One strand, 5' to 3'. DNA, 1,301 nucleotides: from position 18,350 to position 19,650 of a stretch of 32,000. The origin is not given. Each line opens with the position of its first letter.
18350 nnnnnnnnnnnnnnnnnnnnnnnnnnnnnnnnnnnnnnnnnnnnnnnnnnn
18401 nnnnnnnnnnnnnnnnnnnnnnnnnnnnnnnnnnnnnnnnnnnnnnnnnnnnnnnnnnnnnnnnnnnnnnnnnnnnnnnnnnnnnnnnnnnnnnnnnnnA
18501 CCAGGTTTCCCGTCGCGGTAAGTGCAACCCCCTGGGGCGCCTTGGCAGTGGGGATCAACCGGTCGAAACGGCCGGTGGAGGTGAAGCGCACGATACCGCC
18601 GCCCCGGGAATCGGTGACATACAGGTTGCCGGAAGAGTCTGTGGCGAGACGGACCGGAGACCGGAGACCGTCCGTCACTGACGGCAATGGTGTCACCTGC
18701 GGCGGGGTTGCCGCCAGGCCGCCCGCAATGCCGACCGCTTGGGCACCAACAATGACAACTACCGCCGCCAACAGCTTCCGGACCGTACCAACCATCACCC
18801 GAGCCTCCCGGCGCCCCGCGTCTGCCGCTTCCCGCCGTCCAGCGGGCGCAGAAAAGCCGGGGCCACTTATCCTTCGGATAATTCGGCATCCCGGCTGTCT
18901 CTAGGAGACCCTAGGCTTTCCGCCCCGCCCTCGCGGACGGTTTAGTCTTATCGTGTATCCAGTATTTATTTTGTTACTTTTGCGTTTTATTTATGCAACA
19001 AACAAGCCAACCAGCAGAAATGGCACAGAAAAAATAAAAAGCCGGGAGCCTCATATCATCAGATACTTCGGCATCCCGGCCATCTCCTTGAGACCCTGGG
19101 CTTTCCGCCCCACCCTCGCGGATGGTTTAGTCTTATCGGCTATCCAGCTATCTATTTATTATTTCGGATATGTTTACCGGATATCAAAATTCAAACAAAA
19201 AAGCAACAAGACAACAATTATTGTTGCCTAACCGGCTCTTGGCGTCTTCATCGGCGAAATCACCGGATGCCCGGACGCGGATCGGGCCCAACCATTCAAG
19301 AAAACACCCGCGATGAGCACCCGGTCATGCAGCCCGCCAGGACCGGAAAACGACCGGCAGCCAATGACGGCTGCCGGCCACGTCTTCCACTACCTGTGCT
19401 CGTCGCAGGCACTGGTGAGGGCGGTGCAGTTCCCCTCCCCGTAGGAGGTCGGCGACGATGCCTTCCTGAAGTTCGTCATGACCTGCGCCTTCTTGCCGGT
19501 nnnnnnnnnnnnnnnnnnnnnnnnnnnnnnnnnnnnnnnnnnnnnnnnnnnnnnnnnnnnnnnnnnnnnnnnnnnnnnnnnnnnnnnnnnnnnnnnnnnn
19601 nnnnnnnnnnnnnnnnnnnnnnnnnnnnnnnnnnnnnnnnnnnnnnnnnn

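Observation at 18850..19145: Two tandem GEMM-I-type cyclic-dinucleotide riboswitch units, each with its own terminator, upstream of the NHL/cytochrome operon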

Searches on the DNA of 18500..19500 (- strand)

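Call 4: search_rna_families(source=window, start=18500, end=19500, threshold=evalue, max_evalue=10)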
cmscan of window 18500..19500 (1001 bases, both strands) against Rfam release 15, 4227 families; matches with E-value up to 10: 11.
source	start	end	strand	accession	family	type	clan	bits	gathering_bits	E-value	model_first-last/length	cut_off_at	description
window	18881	18955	-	RF03167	c-di-GMP-I-GGC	Cis-reg; riboswitch;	CL00126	50.1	59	1.3e-10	1-80/80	no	c-di-GMP-I-GGC riboswitch aptamer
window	19066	19140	-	RF03167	c-di-GMP-I-GGC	Cis-reg; riboswitch;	CL00126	46.5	59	1.3e-09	1-80/80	no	c-di-GMP-I-GGC riboswitch aptamer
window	19342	19447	-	RF01812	Pxr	Gene; sRNA;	-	21.1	80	0.36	1-109/109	no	Pxr regulatory sRNA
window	18664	18751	+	RF01750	ZMP-ZTP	Cis-reg; riboswitch;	-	20.4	39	0.78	1-86/86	no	ZMP/ZTP riboswitch aptamer (pfl RNA motif)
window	18622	18664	+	RF03169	c-di-GMP-II-GAG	Cis-reg; riboswitch;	CL00127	19.2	40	0.85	1-86/86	no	c-di-GMP-II-GAG riboswitch aptamer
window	19321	19379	+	RF01744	livK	Cis-reg;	-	18.8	65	4.5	1-84/84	no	livK RNA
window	19145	19179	-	RF01078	PK-PYVV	Cis-reg;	-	16.1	65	5.8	1-58/58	no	3'-terminal pseudoknot in PYVV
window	19031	19069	-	RF00609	SNORD100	Gene; snRNA; snoRNA; CD-box;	CL00073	15.7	58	5.2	1-81/81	no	Small nucleolar RNA SNORD100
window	19356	19375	+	RF03032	narK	Cis-reg;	-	14.8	43.2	5.4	31-50/72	no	narK RNA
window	19337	19456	-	RF00601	SCARNA20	Gene; snRNA; snoRNA; scaRNA;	-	14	44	6.5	1-130/130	no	Small Cajal body specific RNA 20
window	18677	18771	-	RF01390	isrG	Gene; sRNA;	-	10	100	4.1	120-215/279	no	isrG Hfq binding RNA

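Call 6: search_rna_families(source=window, start=18840, end=19160, threshold=evalue, max_evalue=0.001, show_alignments=4)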
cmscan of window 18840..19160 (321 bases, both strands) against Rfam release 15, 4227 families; matches with E-value up to 0.001: 2.
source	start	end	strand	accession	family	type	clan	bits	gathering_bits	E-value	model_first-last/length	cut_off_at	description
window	18881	18955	-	RF03167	c-di-GMP-I-GGC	Cis-reg; riboswitch;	CL00126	50.1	59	4.2e-11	1-80/80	no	c-di-GMP-I-GGC riboswitch aptamer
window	19066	19140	-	RF03167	c-di-GMP-I-GGC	Cis-reg; riboswitch;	CL00126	46.5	59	4.3e-10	1-80/80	no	c-di-GMP-I-GGC riboswitch aptamer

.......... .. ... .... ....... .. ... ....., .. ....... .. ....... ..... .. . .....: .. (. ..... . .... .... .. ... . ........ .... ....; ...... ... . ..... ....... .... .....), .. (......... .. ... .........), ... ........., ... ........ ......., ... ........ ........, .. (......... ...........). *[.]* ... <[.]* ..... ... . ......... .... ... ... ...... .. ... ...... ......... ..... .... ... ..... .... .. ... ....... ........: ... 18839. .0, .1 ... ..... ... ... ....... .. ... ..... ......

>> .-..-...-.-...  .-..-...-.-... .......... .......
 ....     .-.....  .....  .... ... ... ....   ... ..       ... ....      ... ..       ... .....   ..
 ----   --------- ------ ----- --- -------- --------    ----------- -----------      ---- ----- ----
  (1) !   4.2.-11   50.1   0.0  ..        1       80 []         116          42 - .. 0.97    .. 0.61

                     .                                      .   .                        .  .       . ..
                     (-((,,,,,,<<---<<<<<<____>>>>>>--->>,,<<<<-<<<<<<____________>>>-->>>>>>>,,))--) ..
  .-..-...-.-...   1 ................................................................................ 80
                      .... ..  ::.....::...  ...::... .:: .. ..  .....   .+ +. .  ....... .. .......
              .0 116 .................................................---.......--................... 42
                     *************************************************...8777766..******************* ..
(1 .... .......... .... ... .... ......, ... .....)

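Call 43: build_rna_model(alignment_id=A2, structure=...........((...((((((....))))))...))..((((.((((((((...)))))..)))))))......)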
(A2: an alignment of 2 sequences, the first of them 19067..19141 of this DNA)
Model R1 built from alignment A2 (2 sequences, 75 columns); structure: as given.
model positions 75; base pairs 20; branch points 1; effective number of sequences 1.29; information 0.754 bits per position. Calibrated on 0.2 Mb of random sequence (short: E-values are rough).
structure used (alignment columns):
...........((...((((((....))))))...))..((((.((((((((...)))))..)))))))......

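Call 44: search_with_rna_model(model_id=R1, sources=[window, L002, L003, L004, L005, L006, L007, L008, L009, L010, L011, L012, L013, L014, L015, L016, L017, L018, L019, L020, L021, L022, L023, L024, L025, L026, L027, L028, L029, L030, L031, L032, L033, L034, L035, L036, L037, L038, L039, L040, L041, L042, L043, L044, L045, L046, L047, L048, L049, L050, L051, L052, L053, L054, L055, L056, L057], max_evalue=1, make_alignment=true)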
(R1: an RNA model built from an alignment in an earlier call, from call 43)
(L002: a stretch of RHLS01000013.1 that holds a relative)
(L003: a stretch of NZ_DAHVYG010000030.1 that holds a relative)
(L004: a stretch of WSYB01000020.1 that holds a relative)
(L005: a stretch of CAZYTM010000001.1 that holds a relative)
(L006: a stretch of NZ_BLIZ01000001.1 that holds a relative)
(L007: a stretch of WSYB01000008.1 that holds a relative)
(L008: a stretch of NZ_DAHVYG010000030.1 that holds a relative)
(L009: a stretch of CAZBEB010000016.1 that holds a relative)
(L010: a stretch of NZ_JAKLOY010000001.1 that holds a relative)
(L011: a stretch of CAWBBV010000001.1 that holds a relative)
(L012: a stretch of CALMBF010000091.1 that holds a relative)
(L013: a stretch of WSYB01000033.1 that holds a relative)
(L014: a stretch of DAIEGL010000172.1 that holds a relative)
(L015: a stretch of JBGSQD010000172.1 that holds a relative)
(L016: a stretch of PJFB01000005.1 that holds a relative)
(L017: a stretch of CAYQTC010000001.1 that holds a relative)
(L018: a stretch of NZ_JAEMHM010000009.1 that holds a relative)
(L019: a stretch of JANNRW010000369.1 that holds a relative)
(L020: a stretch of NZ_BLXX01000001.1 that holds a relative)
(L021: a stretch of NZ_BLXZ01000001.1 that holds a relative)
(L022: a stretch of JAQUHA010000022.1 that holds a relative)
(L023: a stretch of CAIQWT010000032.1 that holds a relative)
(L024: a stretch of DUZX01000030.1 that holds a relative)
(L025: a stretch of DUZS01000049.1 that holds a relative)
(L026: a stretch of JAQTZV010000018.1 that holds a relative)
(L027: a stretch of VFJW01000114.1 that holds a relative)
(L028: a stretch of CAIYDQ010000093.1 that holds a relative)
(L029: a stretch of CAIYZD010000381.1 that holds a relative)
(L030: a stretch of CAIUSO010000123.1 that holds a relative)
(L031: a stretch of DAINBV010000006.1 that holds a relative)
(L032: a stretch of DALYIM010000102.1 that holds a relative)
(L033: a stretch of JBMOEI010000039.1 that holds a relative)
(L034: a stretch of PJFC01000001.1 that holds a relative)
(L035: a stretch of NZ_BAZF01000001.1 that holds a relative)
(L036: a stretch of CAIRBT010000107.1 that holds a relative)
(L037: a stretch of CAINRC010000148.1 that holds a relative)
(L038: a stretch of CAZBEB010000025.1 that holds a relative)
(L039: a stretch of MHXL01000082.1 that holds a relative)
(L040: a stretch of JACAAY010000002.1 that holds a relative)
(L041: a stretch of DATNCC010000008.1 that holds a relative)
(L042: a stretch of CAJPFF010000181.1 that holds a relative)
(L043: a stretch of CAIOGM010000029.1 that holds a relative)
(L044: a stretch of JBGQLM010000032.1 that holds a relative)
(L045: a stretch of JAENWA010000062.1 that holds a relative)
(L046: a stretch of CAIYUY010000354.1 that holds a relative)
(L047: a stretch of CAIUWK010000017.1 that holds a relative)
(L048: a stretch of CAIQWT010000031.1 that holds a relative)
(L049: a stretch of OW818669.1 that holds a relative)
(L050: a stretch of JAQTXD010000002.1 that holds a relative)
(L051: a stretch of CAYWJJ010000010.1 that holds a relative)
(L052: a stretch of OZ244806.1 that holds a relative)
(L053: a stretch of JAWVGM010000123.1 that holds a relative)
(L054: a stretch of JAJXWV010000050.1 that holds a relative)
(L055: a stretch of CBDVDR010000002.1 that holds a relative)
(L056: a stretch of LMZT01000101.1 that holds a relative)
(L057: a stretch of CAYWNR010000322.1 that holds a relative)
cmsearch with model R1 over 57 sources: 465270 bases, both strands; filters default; matches with E-value up to 1: 33.
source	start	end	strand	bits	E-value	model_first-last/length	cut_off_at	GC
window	18882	18956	-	105.8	4.8e-29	1-75/75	no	0.61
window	19067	19141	-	102.8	4.1e-28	1-75/75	no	0.61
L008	2831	2905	+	102.1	6.5e-28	1-75/75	no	0.59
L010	2491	2565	+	95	9.4e-26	1-75/75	no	0.6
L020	1307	1381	+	91.8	8.9e-25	1-75/75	no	0.59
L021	1273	1347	+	90.7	1.9e-24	1-75/75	no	0.56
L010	2697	2771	+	90.4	2.3e-24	1-75/75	no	0.63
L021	1479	1554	+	87.8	1.4e-23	1-75/75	no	0.58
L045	2504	2580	+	85.5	6.9e-23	1-75/75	no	0.53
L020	1515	1590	+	85.3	8.2e-23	1-75/75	no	0.59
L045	2784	2860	+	85.2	8.5e-23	1-75/75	no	0.52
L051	2372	2448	+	84.6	1.3e-22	1-75/75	no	0.56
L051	2651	2727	+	83.3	3.3e-22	1-75/75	no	0.58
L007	2717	2793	+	80.9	1.7e-21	1-75/75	no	0.6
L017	2521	2597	+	80.2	2.9e-21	1-75/75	no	0.53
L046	2353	2429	+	78.6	8.4e-21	1-75/75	no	0.57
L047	2368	2444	+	78.6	8.4e-21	1-75/75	no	0.57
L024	2688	2764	+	78.6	8.6e-21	1-75/75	no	0.57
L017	2788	2864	+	78.3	1e-20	1-75/75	no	0.57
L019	1450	1524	+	78.1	1.2e-20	1-75/75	no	0.52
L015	5572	5648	+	76.2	4.6e-20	1-75/75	no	0.51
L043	2362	2438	+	75.3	8.6e-20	1-75/75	no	0.61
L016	2746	2822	+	74.3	1.7e-19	1-75/75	no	0.6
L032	2720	2796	+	74.2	1.8e-19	1-75/75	no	0.56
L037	2853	2929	+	73.1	4e-19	1-75/75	no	0.52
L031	2691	2767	+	72.5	6e-19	1-75/75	no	0.56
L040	2714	2790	+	72.3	6.9e-19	1-75/75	no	0.56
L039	2683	2759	+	72.2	7.7e-19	1-75/75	no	0.55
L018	11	71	-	18.7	0.012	1-75/75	no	0.59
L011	1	19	+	16.8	0.048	57-75/75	5'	0.63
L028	5137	5206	-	13.6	0.44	1-75/75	no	0.7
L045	1292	1367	+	13.2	0.58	1-75/75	no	0.68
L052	4687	4754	-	12.5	0.96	1-75/75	no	0.75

Alignment A3: 33 matches aligned to the model, 121 columns, each read 5' to 3' on its own strand. Consensus structure (alignment columns), stored with it:
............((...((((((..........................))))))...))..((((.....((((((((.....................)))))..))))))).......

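Call 45: search_with_rna_model(model_id=R1, sources=[window, L007, L008, L010, L015, L016, L017, L019, L020, L021, L024, L031, L032, L037, L039, L040, L043, L045, L046, L047, L051], max_evalue=1e-10, make_alignment=true)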
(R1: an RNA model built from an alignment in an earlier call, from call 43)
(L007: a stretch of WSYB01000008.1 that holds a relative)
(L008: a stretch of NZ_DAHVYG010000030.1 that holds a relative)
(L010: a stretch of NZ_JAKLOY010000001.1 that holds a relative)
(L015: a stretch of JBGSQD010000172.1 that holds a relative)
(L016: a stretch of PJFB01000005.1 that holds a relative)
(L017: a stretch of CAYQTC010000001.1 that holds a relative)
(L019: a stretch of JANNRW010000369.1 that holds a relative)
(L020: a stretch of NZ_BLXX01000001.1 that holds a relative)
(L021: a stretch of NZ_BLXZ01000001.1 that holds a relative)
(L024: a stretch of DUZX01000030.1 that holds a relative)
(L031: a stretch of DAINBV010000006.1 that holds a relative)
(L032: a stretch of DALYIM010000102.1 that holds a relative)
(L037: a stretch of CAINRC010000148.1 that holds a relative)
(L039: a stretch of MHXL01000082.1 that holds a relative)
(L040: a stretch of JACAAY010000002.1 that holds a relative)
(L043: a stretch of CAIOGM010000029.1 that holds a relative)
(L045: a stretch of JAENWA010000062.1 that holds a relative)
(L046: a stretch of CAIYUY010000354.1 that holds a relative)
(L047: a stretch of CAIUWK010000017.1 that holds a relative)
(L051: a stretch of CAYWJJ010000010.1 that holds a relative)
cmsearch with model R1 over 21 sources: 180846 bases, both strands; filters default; matches with E-value up to 1e-10: 28.
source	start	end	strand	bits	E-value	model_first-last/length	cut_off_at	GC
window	18882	18956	-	105.8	1.9e-29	1-75/75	no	0.61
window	19067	19141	-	102.8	1.6e-28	1-75/75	no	0.61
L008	2831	2905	+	102.1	2.5e-28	1-75/75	no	0.59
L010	2491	2565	+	95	3.6e-26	1-75/75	no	0.6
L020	1307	1381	+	91.8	3.5e-25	1-75/75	no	0.59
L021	1273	1347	+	90.7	7.3e-25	1-75/75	no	0.56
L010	2697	2771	+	90.4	8.8e-25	1-75/75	no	0.63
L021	1479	1554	+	87.8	5.4e-24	1-75/75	no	0.58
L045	2504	2580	+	85.5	2.7e-23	1-75/75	no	0.53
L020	1515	1590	+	85.3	3.2e-23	1-75/75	no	0.59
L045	2784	2860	+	85.2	3.3e-23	1-75/75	no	0.52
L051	2372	2448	+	84.6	5.2e-23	1-75/75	no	0.56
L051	2651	2727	+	83.3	1.3e-22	1-75/75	no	0.58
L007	2717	2793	+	80.9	6.6e-22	1-75/75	no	0.6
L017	2521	2597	+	80.2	1.1e-21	1-75/75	no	0.53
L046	2353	2429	+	78.6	3.2e-21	1-75/75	no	0.57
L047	2368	2444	+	78.6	3.2e-21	1-75/75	no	0.57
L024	2688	2764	+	78.6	3.4e-21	1-75/75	no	0.57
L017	2788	2864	+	78.3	4.1e-21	1-75/75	no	0.57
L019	1450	1524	+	78.1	4.6e-21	1-75/75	no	0.52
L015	5572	5648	+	76.2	1.8e-20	1-75/75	no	0.51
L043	2362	2438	+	75.3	3.3e-20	1-75/75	no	0.61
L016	2746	2822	+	74.3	6.7e-20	1-75/75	no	0.6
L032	2720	2796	+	74.2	7.1e-20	1-75/75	no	0.56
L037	2853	2929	+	73.1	1.5e-19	1-75/75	no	0.52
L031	2691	2767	+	72.5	2.3e-19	1-75/75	no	0.56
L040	2714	2790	+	72.3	2.7e-19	1-75/75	no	0.56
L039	2683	2759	+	72.2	3e-19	1-75/75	no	0.55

Alignment A4: 28 matches aligned to the model, 79 columns, each read 5' to 3' on its own strand. Consensus structure (alignment columns), stored with it:
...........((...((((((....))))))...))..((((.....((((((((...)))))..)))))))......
